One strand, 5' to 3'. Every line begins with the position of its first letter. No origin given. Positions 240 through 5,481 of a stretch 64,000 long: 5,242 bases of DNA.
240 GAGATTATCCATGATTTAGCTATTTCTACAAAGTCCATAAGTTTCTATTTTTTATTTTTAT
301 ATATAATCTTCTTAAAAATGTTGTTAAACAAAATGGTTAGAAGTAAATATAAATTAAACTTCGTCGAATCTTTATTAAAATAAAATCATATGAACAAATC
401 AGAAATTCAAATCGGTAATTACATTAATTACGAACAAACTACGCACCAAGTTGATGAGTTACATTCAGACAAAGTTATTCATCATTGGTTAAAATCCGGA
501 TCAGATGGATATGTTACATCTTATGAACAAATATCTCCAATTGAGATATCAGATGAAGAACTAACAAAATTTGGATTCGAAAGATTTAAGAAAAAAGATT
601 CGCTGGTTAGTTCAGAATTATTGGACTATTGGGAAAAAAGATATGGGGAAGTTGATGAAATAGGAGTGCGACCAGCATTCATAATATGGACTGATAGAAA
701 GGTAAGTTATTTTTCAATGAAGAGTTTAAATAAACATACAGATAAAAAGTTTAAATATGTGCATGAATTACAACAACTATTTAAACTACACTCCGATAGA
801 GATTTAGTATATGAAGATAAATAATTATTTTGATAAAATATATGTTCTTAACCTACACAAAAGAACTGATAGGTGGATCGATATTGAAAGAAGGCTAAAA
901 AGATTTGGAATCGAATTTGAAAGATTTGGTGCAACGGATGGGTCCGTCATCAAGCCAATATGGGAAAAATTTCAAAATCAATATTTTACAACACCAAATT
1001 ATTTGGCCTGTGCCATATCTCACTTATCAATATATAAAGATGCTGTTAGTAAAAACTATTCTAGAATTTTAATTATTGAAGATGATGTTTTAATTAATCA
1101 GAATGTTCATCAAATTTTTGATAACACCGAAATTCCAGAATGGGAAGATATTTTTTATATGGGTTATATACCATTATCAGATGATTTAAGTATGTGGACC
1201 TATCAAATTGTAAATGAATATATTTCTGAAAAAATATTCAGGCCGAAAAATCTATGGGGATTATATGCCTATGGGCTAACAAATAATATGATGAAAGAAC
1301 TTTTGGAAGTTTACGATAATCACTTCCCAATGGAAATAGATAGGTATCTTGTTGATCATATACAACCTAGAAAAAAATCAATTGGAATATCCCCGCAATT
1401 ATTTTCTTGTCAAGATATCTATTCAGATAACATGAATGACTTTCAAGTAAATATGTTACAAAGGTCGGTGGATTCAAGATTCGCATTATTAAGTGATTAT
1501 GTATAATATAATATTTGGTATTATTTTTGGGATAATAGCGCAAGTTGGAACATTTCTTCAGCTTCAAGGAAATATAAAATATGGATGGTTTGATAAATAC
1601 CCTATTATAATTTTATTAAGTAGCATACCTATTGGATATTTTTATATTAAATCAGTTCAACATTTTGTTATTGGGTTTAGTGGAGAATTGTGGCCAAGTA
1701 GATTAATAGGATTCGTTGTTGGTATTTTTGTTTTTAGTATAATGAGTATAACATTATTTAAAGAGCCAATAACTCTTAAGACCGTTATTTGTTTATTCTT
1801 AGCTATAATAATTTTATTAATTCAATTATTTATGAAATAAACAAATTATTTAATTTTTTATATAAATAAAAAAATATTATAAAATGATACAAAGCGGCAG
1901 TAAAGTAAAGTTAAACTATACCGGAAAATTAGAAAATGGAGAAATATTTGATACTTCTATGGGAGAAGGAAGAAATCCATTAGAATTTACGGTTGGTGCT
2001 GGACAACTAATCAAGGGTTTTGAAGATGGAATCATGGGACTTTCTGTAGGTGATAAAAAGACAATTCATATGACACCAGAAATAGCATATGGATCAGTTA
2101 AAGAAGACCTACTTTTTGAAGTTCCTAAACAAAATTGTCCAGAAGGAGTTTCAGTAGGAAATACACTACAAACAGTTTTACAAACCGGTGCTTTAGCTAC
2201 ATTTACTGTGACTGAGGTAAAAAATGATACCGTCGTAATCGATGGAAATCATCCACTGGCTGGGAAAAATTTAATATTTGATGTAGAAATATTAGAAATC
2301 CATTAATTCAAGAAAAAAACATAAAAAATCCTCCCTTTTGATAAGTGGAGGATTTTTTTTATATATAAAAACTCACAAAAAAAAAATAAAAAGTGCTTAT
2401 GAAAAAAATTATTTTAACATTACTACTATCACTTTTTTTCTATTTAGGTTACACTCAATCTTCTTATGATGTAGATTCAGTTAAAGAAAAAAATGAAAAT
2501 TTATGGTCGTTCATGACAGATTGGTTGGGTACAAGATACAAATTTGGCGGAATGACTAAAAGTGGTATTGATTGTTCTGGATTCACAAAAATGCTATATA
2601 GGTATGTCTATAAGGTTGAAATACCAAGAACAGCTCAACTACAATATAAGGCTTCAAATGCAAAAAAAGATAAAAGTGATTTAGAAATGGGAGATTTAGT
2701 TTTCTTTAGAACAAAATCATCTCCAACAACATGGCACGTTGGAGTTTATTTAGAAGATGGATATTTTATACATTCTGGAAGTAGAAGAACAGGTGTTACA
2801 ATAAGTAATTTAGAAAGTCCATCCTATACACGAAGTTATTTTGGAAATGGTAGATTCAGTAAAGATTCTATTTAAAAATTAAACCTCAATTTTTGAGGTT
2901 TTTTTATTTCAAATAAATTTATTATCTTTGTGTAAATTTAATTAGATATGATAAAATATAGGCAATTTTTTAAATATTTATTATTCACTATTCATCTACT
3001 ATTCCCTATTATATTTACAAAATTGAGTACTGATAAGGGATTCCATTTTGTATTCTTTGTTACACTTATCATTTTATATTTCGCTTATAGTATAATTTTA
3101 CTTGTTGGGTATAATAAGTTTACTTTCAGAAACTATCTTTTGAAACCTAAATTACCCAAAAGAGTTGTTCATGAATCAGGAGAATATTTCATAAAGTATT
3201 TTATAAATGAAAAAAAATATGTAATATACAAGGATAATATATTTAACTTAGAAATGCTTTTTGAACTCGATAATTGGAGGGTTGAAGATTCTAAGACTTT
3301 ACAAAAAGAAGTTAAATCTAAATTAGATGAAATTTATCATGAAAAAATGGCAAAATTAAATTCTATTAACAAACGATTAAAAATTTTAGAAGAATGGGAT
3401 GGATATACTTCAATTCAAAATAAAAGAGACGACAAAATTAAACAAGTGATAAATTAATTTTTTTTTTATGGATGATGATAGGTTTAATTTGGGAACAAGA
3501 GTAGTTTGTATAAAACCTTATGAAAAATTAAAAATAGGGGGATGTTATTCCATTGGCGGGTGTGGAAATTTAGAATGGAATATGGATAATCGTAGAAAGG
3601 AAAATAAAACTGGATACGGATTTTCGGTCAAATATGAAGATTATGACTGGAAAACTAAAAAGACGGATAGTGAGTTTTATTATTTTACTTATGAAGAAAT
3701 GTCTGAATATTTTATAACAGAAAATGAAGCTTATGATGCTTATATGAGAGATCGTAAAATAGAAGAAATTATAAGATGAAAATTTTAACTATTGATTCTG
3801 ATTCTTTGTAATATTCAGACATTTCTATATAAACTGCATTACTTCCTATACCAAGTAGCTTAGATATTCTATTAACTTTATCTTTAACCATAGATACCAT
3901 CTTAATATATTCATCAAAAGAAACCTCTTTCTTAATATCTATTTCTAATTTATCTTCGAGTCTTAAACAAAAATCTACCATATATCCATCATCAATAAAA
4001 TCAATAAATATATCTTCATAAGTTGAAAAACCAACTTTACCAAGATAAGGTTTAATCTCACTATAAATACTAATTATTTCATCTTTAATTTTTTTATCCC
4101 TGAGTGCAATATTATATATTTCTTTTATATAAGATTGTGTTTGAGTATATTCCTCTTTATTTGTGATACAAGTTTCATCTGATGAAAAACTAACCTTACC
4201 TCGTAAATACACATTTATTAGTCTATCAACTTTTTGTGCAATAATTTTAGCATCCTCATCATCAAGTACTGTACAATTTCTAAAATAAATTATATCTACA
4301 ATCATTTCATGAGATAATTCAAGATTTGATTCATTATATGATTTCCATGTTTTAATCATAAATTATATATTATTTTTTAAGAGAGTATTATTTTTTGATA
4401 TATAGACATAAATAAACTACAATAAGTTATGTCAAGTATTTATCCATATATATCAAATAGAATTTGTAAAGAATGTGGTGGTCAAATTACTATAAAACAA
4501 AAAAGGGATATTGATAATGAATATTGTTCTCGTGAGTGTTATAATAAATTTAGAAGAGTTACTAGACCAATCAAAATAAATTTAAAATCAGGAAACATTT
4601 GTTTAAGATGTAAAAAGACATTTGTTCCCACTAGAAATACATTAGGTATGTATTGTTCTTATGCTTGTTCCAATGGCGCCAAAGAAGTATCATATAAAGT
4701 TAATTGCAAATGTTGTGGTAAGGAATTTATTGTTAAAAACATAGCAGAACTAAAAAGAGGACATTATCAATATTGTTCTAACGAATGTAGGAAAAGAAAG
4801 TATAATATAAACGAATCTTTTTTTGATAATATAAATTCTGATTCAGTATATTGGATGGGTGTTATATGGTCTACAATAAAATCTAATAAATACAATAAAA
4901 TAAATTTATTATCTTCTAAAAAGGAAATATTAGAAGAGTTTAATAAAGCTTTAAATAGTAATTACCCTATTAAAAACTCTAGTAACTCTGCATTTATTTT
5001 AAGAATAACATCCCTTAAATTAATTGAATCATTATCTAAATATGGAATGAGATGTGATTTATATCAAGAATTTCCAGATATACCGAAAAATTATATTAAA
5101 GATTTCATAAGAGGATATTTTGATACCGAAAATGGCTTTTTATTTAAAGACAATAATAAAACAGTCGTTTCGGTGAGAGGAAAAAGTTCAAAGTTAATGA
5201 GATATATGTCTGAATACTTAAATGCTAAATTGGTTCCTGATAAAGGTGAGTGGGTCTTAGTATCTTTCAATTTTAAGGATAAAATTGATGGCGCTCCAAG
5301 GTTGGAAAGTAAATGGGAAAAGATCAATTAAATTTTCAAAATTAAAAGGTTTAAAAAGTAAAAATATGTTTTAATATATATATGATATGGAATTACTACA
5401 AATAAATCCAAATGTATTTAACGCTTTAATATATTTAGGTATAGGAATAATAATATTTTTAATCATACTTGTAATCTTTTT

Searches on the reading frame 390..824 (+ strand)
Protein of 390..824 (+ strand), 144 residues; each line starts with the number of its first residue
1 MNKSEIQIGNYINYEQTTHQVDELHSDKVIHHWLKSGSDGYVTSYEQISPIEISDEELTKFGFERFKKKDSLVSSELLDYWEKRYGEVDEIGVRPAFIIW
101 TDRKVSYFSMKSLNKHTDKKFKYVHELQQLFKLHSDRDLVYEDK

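Call 42: search_protein_families(library=pfam, alignment_id=A1, max_evalue=0.001)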
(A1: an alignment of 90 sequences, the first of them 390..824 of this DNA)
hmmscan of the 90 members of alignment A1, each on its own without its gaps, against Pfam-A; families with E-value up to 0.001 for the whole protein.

A. member 1, window:390-824:+ (144 aa): 0 families

B. families by the number of members that match (of 90 scanned): 40 families (the first 25 are shown)
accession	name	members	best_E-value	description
PF05343.19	Peptidase_M42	1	2e-74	M42 glutamyl aminopeptidase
PF00908.23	dTDP_sugar_isom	1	5e-66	dTDP-4-dehydrorhamnose 3,5-epimerase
PF25183.1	OMP_b-brl_4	1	1.3e-52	Outer membrane beta barrel domain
PF02729.26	OTCace_N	1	1.6e-46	Aspartate/ornithine carbamoyltransferase, carbamoyl-P binding domain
PF01981.21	PTH2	1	1.2e-33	Peptidyl-tRNA hydrolase PTH2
PF00185.30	OTCace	1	8.9e-32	Aspartate/ornithine carbamoyltransferase, Asp/Orn binding domain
PF00929.31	RNase_T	1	3.7e-29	Exonuclease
PF02525.22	Flavodoxin_2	1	1.3e-27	Flavodoxin-like fold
PF00877.26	NLPC_P60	1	5.3e-27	NlpC/P60 family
PF20475.3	DUF6717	1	4.6e-26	Family of unknown function (DUF6717)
PF00254.34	FKBP_C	1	5.7e-21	FKBP-type peptidyl-prolyl cis-trans isomerase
PF13620.12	CarboxypepD_reg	1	1.2e-19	Carboxypeptidase regulatory-like domain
PF06094.17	GGACT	1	3.6e-19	Gamma-glutamyl cyclotransferase, AIG2-like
PF01755.23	Glyco_transf_25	1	3.7e-19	Glycosyltransferase family 25 (LPS biosynthesis protein)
PF01145.31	Band_7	1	1.8e-18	SPFH domain / Band 7 family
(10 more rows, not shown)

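Call 79: search_protein_families(library=phrogs, alignment_id=A1, max_evalue=0.00001)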
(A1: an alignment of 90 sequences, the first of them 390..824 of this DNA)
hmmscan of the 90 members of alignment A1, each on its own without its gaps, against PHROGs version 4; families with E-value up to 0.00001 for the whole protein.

A. member 1, window:390-824:+ (144 aa): 1 family
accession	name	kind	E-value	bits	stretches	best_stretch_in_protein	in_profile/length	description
phrog_10066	-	unknown function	4.8e-12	47.3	1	1-141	1-134/136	-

B. families by the number of members that match (of 90 scanned): 30 families (the first 25 are shown)
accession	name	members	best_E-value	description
phrog_8784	-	1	6.9e-53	dTDP-4-dehydrorhamnose 3,5-epimerase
phrog_192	-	1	3e-49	DNA polymerase exonuclease subunit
phrog_37670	-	1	1e-39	-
phrog_4806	-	1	8.4e-39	histidyl tRNA synthetase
phrog_1866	-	1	1.2e-33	-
phrog_329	-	1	2.8e-25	minor tail protein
phrog_7930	-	1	1.3e-24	lipoprotein precursor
phrog_15610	-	1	4.3e-24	protease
phrog_200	-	1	3.3e-23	lipoprotein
phrog_4645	-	1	5.9e-23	endonuclease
phrog_28106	-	1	1.3e-22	-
phrog_18230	-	1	1.1e-21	-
phrog_839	-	1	1.7e-21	-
phrog_14632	-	1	1e-19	DNA polymerase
phrog_400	-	1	1.2e-18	tail protein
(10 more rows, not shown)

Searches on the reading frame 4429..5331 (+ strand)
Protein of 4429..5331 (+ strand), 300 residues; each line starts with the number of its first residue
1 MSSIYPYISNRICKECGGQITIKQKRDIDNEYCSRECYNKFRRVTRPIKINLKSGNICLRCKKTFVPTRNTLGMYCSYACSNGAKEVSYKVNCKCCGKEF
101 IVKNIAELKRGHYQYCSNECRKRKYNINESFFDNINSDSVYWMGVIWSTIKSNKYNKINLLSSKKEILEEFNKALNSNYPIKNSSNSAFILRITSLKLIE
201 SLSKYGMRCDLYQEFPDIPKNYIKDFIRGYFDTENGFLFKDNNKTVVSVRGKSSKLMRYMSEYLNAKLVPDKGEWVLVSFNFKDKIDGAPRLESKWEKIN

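Call 11: search_protein_families(library=phrogs, proteins=[window:4429-5331:+], max_evalue=0.00001)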
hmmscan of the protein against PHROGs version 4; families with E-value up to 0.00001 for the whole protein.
window:4429-5331:+ (300 aa): 3 families
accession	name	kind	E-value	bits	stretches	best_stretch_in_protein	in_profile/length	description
phrog_4645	-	DNA, RNA and nucleotide metabolism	5.9e-23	82.5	1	115-267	84-253/308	endonuclease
phrog_1271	-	DNA, RNA and nucleotide metabolism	2.5e-11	44.6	1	10-133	116-247/361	HNH endonuclease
phrog_2308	-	unknown function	8.6e-06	26.9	0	10-81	55-126/138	-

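Call 14: search_protein_families(library=pfam, proteins=[window:4429-5331:+], max_evalue=0.001)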
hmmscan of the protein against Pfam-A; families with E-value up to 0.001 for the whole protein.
window:4429-5331:+ (300 aa): 1 family
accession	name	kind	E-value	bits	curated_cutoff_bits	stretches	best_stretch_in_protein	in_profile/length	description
PF14528.11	LAGLIDADG_3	-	0.00019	22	22.5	0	223-265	3-44/82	LAGLIDADG-like domain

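Call 71: find_encoding_contigs(protein=window:4429-5331:+, flank=3000, max_places=8)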
Protein window:4429-5331:+ (300 aa): no gene with exactly this product is on record in the collection.

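Call 72: find_homologous_proteins(query=window:4429-5331:+, max_evalue=0.00001)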
Query window:4429-5331:+ (300 aa): 39 proteins with E <= 0.00001 among 813 candidates.
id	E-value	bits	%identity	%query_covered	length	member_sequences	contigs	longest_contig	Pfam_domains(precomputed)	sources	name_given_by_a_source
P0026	8.2e-174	595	86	100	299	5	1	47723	-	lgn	-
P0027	6.0e-133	461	66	99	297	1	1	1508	-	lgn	-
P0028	1.7e-119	417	60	98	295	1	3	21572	-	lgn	-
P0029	4.3e-119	416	59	98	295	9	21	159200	-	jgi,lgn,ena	-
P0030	2.4e-118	413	60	98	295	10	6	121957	-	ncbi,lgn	-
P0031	2.6e-117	410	62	99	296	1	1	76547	-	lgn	-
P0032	2.7e-116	406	59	100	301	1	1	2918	-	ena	-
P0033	4.2e-116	406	60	100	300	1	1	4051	-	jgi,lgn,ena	-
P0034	4.4e-115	402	61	96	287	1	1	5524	-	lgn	-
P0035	4.4e-114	399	61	98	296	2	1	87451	-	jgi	jgi:hypothetical protein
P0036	7.9e-113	395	60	99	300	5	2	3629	-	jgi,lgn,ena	-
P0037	4.1e-112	393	58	98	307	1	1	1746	-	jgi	jgi:hypothetical protein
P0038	5.2e-110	386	57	100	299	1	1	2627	-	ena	-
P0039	1.1e-109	385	56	99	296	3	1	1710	-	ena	-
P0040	4.6e-107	376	57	99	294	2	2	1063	-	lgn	-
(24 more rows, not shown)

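Call 73: find_encoding_contigs(protein=P0026, flank=10000, max_places=3)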
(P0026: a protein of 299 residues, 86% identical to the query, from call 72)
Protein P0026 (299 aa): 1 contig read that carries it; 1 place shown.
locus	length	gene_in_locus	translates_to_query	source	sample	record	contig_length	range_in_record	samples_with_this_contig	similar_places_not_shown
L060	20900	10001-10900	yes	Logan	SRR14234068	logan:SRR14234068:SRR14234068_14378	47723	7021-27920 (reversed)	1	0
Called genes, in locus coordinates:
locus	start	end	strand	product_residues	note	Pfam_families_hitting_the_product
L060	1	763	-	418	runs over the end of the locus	-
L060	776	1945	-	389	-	-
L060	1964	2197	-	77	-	-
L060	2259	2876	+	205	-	PF01909:NTP_transf_2 (weak), PF18765:Polbeta (faint)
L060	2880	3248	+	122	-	-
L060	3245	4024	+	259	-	-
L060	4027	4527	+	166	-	-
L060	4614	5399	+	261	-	-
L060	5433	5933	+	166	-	PF15891:Nuc_deoxyri_tr2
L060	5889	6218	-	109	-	-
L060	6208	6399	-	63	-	-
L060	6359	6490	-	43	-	-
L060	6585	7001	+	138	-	PF01885:PTS_2-RNA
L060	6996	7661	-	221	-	-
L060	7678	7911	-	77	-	-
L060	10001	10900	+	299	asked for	-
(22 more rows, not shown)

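Call 74: find_encoding_contigs(protein=P0029, flank=2500, max_places=8)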
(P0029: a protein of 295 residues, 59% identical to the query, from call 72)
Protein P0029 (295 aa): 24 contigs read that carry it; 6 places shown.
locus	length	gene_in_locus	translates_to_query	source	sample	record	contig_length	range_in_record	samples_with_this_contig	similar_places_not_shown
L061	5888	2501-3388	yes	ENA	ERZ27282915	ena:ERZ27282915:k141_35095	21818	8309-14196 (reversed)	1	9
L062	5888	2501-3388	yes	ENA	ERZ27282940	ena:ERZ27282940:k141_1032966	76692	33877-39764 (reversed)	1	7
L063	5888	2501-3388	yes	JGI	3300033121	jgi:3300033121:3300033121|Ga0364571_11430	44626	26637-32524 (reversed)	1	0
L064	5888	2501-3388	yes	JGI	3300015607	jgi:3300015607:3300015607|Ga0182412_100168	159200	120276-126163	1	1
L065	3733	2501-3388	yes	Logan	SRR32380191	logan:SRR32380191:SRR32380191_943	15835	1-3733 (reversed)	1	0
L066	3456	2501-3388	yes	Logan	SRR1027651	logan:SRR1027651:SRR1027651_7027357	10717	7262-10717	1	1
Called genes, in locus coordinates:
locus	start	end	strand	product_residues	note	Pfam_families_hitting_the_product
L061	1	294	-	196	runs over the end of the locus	PF05711:TylF, PF13578:Methyltransf_24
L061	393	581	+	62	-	-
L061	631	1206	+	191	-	-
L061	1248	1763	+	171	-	-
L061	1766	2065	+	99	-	-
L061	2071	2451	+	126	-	PF02142:MGS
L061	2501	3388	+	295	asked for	-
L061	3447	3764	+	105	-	-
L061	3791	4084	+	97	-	PF26092:T4_Y16D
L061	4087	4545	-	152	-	-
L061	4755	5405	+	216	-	-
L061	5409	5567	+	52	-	-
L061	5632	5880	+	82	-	-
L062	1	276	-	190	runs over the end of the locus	PF05711:TylF, PF13578:Methyltransf_24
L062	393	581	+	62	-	-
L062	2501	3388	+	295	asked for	-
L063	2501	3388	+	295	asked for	-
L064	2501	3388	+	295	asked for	-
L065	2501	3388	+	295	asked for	-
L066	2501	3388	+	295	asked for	-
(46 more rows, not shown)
